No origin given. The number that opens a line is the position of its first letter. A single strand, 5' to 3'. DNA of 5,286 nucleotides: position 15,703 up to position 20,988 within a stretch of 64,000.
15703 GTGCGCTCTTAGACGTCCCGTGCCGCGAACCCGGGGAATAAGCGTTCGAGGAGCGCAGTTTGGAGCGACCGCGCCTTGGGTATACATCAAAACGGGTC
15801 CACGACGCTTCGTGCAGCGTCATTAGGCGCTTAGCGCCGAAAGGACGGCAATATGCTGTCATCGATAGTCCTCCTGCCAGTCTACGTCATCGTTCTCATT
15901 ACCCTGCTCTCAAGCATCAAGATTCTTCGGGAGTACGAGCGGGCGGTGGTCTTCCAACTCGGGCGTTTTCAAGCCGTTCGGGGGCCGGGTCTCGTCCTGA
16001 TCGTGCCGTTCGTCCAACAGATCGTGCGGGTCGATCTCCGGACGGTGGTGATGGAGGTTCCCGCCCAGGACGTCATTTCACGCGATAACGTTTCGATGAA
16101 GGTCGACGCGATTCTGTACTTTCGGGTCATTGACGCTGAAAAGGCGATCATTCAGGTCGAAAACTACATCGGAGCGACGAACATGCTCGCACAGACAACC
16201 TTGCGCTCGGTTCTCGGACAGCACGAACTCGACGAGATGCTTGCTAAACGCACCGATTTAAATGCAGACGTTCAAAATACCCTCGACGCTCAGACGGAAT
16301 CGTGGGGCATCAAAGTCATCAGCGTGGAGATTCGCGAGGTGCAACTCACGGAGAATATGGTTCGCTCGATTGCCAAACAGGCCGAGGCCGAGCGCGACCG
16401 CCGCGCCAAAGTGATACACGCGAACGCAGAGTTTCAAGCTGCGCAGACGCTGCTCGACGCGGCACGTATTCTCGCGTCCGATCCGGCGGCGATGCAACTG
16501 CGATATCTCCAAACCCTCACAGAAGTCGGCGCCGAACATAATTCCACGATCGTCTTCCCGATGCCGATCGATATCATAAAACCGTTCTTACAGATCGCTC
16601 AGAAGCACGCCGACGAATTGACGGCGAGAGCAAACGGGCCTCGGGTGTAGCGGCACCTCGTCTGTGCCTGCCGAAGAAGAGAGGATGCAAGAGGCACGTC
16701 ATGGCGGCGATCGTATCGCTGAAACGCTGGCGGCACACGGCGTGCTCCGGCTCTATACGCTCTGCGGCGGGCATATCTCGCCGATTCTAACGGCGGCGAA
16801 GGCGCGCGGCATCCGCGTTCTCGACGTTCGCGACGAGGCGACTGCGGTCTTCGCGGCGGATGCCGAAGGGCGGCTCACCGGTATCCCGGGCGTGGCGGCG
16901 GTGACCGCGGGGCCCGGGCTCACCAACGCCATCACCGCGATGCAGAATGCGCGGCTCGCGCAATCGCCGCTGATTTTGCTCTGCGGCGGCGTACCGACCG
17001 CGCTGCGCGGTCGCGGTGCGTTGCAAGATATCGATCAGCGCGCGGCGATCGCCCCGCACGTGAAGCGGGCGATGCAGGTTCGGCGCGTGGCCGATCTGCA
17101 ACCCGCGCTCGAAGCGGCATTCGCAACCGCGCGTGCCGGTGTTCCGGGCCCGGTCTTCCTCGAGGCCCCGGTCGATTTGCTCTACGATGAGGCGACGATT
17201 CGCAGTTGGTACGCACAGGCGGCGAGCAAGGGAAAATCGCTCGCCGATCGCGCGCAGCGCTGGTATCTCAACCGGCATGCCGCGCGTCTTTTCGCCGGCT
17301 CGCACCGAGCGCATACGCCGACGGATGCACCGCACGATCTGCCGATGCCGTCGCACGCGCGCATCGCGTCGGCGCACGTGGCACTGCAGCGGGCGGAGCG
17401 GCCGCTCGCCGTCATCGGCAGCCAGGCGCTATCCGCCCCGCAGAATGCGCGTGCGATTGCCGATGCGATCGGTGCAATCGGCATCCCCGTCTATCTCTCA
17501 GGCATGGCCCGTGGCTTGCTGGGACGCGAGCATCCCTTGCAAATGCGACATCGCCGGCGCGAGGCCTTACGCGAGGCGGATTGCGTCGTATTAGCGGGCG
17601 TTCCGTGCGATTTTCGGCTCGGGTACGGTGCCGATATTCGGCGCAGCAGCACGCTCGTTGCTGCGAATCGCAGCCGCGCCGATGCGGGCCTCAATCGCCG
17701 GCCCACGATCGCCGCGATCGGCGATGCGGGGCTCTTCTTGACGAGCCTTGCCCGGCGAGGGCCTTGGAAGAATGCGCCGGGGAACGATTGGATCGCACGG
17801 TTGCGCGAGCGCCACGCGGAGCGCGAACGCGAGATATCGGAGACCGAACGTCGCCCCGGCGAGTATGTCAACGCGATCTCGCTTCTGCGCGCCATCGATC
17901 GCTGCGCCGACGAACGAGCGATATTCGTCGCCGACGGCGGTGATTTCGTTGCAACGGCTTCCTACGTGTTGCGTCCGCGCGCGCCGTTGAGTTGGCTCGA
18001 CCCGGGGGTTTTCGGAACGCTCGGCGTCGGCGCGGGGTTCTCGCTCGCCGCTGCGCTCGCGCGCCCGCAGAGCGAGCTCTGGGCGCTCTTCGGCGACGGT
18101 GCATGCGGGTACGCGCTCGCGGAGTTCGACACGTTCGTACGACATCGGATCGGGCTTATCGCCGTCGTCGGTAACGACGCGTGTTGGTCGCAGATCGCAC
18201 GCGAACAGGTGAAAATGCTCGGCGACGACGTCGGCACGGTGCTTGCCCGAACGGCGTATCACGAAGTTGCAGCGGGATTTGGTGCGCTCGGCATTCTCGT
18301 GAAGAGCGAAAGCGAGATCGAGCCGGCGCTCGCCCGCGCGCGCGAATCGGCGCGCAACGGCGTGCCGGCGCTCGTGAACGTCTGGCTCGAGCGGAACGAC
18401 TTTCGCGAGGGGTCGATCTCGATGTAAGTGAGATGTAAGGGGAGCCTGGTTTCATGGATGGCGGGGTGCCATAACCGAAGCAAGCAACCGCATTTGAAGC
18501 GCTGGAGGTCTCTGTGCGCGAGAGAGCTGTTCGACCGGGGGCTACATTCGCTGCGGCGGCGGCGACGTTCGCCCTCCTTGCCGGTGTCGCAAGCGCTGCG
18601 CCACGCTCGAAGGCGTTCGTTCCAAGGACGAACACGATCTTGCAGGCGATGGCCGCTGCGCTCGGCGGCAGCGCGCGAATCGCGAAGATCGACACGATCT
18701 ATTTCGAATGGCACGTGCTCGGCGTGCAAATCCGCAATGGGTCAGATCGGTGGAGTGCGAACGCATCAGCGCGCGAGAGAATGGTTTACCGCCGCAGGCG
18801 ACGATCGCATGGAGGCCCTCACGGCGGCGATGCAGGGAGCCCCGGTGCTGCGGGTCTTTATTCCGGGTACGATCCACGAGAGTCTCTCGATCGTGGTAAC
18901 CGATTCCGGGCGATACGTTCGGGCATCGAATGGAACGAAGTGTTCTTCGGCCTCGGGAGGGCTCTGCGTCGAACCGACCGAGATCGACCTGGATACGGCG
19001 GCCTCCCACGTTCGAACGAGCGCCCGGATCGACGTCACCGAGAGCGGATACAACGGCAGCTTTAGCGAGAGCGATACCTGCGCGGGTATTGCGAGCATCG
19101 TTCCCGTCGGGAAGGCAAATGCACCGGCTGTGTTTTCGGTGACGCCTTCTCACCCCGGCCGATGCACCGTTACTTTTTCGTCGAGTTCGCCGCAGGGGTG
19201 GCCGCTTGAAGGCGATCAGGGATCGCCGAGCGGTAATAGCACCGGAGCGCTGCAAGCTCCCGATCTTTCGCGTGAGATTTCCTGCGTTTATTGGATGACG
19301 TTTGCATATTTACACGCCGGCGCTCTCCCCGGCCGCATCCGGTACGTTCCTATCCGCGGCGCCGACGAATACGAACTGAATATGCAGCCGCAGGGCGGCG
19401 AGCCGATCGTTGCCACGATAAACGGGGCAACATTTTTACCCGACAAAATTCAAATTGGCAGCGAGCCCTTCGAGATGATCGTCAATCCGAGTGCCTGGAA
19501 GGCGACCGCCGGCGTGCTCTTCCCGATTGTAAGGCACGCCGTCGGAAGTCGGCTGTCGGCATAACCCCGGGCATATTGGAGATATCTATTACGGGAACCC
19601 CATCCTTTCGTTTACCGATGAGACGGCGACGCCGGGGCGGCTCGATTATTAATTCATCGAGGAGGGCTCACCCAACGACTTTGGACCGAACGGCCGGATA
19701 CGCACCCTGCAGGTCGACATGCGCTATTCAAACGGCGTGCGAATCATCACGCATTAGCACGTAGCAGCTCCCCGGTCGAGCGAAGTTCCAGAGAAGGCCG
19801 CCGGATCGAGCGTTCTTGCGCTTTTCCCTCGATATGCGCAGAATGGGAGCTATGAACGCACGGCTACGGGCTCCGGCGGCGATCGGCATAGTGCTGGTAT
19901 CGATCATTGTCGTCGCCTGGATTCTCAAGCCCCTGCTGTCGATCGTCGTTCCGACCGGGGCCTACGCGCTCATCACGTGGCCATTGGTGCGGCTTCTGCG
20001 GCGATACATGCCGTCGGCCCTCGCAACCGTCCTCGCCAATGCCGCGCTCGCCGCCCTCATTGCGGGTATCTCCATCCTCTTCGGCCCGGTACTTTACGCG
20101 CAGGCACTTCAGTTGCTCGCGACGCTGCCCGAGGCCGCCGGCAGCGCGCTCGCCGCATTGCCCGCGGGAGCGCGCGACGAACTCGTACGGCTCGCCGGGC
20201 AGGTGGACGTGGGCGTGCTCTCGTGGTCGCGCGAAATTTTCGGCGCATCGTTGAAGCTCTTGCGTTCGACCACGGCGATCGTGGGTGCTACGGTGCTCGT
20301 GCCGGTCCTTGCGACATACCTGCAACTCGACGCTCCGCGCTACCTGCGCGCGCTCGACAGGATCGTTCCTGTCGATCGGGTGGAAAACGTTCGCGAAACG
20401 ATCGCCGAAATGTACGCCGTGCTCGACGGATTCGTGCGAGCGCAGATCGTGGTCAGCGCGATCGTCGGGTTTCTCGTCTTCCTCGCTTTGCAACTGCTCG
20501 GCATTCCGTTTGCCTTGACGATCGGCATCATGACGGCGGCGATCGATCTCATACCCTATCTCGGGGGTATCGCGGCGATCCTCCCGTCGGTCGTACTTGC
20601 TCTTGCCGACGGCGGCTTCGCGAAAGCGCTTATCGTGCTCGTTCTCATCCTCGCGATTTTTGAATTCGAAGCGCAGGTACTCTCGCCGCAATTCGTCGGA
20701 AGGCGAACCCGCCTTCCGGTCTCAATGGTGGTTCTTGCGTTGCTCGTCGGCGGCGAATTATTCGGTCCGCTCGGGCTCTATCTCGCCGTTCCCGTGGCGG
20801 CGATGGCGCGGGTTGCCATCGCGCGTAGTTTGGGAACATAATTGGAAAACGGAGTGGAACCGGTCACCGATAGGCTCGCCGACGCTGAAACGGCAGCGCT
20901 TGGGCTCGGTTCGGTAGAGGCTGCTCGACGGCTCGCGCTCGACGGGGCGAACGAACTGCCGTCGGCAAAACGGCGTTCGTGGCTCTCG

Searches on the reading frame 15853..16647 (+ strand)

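Call 10: search_protein_families(library=pfam, proteins=[window:15853-16647:+], max_evalue=0.001)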
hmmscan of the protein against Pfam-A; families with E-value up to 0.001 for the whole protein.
window:15853-16647:+ (265 aa): 1 family
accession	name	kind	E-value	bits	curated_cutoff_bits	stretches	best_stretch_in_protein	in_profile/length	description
PF01145.31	Band_7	-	6.3e-38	131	23.6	1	24-193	2-175/176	SPFH domain / Band 7 family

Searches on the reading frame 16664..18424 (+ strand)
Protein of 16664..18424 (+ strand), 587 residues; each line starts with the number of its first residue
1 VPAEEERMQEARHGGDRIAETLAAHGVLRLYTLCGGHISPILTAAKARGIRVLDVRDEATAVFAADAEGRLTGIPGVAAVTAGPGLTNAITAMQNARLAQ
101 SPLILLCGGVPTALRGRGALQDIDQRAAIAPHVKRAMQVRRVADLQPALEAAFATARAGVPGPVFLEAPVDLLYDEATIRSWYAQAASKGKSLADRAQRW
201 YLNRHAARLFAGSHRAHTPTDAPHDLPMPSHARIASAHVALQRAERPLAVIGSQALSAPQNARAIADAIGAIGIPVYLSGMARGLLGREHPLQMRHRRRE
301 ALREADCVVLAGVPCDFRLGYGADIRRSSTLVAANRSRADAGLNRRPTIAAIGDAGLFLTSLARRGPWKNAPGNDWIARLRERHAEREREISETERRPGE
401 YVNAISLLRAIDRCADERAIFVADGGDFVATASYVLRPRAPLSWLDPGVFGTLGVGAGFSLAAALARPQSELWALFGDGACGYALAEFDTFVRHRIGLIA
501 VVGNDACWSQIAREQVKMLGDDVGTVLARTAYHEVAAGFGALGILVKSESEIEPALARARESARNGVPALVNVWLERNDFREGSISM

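Call 10: search_protein_families(library=pfam, proteins=[window:16664-18424:+], max_evalue=0.001)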
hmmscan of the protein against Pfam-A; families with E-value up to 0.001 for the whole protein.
window:16664-18424:+ (587 aa): 3 families
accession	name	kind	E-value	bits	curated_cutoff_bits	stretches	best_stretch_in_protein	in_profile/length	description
PF02776.23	TPP_enzyme_N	-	6.5e-34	116.7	26.8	1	13-127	2-118/119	Thiamine pyrophosphate enzyme, N-terminal TPP binding domain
PF02775.26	TPP_enzyme_C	-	2.1e-25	89.7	21.9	1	424-573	1-151/151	Thiamine pyrophosphate enzyme, C-terminal TPP binding domain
PF00205.28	TPP_enzyme_M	-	2.7e-16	60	30.4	1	237-362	4-137/137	Thiamine pyrophosphate enzyme, central domain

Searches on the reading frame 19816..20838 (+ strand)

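Call 10: search_protein_families(library=pfam, proteins=[window:19816-20838:+], max_evalue=0.001)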
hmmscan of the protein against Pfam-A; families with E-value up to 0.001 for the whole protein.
window:19816-20838:+ (341 aa): 1 family
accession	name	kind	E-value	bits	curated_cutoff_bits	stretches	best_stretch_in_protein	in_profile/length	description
PF01594.21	AI-2E_transport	-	1e-46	160.1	34.3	1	23-335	4-323/327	AI-2E family transporter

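Call 94: search_protein_families(library=padloc, proteins=[window:19816-20838:+], max_evalue=0.001)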
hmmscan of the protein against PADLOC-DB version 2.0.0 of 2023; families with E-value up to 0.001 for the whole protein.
window:19816-20838:+ (341 aa): 0 families
